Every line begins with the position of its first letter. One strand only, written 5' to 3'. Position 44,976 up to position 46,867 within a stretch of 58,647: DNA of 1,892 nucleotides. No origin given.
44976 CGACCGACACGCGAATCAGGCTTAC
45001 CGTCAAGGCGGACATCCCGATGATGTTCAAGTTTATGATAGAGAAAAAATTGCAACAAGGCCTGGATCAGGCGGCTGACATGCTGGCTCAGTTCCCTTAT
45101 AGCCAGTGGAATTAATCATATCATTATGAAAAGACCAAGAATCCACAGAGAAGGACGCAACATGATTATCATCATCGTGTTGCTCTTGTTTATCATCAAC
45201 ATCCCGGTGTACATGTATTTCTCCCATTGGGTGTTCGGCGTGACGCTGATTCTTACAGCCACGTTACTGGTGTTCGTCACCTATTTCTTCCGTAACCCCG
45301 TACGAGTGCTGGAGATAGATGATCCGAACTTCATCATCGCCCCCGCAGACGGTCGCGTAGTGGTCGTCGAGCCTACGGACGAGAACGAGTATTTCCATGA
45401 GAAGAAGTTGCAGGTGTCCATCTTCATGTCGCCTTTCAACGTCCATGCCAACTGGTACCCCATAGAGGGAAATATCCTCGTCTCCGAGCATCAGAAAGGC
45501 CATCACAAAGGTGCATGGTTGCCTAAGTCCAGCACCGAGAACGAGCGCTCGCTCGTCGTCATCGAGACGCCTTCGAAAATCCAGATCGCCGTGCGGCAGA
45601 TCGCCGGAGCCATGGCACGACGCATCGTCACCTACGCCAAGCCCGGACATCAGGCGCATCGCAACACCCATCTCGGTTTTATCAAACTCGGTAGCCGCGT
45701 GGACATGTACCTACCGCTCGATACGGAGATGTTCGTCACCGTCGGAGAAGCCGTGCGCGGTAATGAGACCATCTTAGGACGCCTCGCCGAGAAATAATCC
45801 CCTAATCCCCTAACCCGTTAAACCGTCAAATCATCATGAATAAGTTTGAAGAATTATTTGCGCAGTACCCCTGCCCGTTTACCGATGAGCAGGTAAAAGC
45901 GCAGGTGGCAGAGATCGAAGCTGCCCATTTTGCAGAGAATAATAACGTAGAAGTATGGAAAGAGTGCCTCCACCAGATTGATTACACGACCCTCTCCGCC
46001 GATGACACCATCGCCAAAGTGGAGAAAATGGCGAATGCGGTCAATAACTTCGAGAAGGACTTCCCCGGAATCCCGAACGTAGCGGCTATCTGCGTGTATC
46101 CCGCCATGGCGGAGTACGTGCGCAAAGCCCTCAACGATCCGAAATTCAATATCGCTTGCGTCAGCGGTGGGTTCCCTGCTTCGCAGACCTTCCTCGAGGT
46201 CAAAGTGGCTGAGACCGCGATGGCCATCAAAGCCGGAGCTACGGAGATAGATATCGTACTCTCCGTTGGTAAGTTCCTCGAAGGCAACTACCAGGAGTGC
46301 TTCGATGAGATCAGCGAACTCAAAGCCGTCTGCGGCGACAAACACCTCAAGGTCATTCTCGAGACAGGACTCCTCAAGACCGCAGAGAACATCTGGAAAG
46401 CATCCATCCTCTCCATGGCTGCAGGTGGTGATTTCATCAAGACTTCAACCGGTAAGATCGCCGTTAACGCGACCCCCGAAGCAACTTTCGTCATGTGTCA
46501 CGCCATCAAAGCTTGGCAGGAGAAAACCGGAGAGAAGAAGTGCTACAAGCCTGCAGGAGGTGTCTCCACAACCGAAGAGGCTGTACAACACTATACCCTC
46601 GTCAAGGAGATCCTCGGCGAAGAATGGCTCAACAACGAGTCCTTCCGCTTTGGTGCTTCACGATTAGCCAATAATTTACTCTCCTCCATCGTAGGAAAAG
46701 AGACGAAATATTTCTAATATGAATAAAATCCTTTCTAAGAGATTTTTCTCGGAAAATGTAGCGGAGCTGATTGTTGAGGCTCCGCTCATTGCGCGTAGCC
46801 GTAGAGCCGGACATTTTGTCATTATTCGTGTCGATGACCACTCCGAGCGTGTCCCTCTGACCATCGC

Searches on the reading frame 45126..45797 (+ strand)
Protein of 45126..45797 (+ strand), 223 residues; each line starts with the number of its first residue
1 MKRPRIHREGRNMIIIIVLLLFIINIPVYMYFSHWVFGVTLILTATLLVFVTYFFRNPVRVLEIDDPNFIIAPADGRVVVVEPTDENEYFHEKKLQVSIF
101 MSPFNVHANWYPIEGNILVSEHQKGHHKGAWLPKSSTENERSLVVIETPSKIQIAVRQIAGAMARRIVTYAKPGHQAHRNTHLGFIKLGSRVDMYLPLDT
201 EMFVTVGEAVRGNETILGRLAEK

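Call 47: search_protein_families(library=ncbifam, max_evalue=0.00001, proteins=[window:45126-45797:+])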
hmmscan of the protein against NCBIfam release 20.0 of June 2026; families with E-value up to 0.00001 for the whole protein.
window:45126-45797:+ (223 aa): 11 families
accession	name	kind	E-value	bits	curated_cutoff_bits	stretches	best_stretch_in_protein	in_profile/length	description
NF003678.0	PRK05305.1-2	equivalog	2.9e-78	262.1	225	1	4-220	6-217/218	phosphatidylserine decarboxylase family protein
NF003680.0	PRK05305.1-5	equivalog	2.3e-52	177.5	262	1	2-222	6-216/217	phosphatidylserine decarboxylase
TIGR00164.2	AS_decarb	equivalog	3.1e-50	170.4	230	1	23-220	16-211/215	archaetidylserine decarboxylase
NF003679.0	PRK05305.1-3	equivalog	1.8e-49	168.4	252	1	3-220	24-233/234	phosphatidylserine decarboxylase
NF003685.0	PRK05305.2-5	equivalog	3.7e-49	166.7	183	1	17-220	12-193/198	phosphatidylserine decarboxylase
NF003677.0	PRK05305.1-1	equivalog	1.5e-48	165.1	315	1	6-221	14-221/232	phosphatidylserine decarboxylase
NF003682.0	PRK05305.2-2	equivalog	1.8e-48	164.7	284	1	10-219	6-211/212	phosphatidylserine decarboxylase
NF003684.0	PRK05305.2-4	equivalog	5.6e-46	156.9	317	1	4-221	7-215/228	phosphatidylserine decarboxylase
NF003683.0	PRK05305.2-3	equivalog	2.1e-39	135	244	1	41-218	33-201/204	phosphatidylserine decarboxylase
NF003681.0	PRK05305.2-1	equivalog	1.3e-38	132.7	377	1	6-221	11-219/231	phosphatidylserine decarboxylase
NF038088.1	anchor_synt_D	exception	2.4e-32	112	240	1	41-217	27-192/194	protein sorting system archaetidylserine decarboxylase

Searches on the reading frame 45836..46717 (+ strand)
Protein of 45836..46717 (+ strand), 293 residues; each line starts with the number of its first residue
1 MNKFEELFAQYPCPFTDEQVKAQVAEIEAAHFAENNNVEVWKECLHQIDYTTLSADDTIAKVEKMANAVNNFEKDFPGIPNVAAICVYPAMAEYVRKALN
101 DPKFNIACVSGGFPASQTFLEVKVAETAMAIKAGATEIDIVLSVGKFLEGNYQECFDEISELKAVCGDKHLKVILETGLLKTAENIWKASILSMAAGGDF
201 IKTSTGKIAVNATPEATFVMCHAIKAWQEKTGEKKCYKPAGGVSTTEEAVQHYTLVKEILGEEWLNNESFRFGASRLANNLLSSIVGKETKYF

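Call 47: search_protein_families(library=ncbifam, max_evalue=0.00001, proteins=[window:45836-46717:+])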
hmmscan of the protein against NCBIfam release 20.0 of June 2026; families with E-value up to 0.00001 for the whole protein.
window:45836-46717:+ (293 aa): 1 family
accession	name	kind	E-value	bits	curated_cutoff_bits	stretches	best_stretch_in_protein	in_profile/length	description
TIGR00126.1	deoC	equivalog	3e-45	154.3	117.3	1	45-263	3-204/211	deoxyribose-phosphate aldolase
